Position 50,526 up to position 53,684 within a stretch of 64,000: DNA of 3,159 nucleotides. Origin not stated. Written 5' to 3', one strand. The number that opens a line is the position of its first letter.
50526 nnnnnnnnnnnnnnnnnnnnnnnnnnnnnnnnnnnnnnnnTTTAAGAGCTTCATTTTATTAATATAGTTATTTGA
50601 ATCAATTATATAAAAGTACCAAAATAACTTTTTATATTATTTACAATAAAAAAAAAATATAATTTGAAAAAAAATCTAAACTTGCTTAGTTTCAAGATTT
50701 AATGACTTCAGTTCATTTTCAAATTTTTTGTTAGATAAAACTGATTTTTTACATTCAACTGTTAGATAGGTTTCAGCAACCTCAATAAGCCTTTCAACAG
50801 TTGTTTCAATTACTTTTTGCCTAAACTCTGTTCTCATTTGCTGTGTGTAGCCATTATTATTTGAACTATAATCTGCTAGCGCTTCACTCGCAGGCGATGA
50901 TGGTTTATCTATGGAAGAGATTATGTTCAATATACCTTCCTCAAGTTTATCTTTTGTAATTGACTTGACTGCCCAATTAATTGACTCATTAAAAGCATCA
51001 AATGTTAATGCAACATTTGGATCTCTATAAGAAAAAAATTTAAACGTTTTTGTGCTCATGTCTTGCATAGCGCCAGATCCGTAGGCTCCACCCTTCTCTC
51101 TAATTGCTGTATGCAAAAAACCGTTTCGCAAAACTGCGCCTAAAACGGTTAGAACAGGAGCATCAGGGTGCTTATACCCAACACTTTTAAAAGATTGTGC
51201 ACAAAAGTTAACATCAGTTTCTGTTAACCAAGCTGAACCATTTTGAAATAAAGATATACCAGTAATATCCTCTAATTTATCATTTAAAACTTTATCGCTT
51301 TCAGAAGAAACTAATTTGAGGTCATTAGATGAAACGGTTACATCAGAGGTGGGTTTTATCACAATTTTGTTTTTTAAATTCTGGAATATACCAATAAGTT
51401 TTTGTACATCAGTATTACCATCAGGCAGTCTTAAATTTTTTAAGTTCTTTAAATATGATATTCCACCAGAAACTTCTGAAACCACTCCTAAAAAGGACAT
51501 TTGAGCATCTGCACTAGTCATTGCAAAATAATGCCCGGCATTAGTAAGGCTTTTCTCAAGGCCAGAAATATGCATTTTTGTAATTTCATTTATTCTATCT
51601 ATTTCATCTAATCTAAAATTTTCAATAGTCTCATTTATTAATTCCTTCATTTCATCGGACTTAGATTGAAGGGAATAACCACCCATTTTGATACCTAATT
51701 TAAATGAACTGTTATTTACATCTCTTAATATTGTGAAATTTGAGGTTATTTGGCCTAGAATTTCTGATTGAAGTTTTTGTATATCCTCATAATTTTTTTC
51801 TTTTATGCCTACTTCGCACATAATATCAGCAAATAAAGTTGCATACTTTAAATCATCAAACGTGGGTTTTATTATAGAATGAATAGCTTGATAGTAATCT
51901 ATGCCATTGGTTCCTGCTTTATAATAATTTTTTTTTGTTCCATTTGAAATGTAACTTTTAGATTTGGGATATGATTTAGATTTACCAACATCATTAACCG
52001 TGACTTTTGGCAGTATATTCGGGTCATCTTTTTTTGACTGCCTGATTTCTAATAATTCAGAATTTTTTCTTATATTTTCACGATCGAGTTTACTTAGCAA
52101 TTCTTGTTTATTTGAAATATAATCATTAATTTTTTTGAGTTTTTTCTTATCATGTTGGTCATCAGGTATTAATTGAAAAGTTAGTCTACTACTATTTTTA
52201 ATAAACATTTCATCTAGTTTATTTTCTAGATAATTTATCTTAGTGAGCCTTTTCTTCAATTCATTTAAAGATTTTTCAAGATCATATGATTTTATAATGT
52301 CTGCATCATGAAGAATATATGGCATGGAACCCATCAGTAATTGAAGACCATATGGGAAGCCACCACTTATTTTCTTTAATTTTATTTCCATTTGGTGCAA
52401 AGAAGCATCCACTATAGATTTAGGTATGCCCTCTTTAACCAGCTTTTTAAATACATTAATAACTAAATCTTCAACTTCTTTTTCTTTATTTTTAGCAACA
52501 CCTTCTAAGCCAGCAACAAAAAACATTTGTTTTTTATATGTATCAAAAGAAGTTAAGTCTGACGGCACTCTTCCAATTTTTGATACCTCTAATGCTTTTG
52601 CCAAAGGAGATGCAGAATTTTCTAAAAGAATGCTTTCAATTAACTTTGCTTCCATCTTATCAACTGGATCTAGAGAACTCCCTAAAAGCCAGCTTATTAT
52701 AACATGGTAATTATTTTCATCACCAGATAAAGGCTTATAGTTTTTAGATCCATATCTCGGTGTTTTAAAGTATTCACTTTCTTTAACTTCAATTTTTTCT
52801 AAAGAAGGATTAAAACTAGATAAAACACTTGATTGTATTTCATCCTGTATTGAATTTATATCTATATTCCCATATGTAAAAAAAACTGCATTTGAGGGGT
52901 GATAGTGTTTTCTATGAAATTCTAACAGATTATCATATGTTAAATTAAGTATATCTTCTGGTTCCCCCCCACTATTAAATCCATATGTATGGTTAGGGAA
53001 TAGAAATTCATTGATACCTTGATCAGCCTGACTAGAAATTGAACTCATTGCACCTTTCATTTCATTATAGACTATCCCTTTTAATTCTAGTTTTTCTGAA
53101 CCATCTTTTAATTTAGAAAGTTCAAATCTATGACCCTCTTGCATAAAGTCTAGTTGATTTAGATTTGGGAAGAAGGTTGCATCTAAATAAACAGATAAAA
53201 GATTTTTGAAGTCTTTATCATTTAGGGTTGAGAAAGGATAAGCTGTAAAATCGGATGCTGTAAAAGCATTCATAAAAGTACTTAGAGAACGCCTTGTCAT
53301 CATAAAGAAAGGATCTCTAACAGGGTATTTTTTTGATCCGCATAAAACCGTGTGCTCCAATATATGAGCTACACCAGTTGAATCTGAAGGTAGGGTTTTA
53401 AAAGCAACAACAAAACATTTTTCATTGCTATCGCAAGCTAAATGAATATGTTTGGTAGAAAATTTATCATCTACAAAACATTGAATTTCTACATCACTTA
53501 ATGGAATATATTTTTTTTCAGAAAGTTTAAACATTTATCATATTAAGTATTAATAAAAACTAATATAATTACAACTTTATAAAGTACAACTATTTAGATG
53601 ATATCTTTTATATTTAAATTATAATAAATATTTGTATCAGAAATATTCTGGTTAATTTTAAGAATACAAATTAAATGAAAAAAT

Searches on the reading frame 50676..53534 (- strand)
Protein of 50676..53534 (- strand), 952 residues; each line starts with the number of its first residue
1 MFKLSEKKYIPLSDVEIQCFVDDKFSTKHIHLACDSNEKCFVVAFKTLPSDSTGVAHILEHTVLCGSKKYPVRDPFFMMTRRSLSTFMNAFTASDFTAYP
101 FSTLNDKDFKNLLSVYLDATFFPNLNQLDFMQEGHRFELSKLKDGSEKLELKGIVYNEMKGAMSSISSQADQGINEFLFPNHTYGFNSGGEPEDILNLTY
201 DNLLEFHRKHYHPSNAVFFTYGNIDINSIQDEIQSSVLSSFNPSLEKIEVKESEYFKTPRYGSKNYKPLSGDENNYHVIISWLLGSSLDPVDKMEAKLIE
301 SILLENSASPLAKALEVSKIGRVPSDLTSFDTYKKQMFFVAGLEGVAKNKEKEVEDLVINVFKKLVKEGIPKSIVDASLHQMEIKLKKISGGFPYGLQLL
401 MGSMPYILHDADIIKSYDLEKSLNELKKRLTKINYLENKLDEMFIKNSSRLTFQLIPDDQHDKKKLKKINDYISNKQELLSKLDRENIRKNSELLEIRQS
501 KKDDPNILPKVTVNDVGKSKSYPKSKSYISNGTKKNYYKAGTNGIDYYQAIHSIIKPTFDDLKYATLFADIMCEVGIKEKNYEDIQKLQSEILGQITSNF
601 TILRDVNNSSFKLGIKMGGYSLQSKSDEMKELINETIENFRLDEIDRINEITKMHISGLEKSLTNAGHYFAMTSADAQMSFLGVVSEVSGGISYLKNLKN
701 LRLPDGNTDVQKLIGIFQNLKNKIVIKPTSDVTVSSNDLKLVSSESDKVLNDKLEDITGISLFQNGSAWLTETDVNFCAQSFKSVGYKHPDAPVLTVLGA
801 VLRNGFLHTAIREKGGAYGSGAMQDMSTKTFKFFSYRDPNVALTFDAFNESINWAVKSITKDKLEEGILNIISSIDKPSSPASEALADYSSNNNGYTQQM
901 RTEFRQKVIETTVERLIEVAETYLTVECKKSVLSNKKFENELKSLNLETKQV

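Call 79: search_protein_families(library=pfam, proteins=[window:50676-53534:-], max_evalue=0.00001)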
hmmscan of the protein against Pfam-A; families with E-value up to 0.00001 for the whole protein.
window:50676-53534:- (952 aa): 4 families
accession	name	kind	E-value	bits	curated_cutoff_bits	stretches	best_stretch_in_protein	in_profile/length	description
PF08367.16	M16C_assoc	-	7.4e-46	156.8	25.3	1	456-701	2-252/252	Peptidase M16C associated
PF05193.26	Peptidase_M16_C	-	6.9e-29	101.4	23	1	197-381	1-180/181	Peptidase M16 inactive domain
PF22516.1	PreP_C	-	3.3e-22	79.3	27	1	784-923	21-158/173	PreP C-terminal domain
PF00675.25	Peptidase_M16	-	5.9e-08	33.2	22.3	1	50-132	28-107/149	Insulinase (Peptidase family M16)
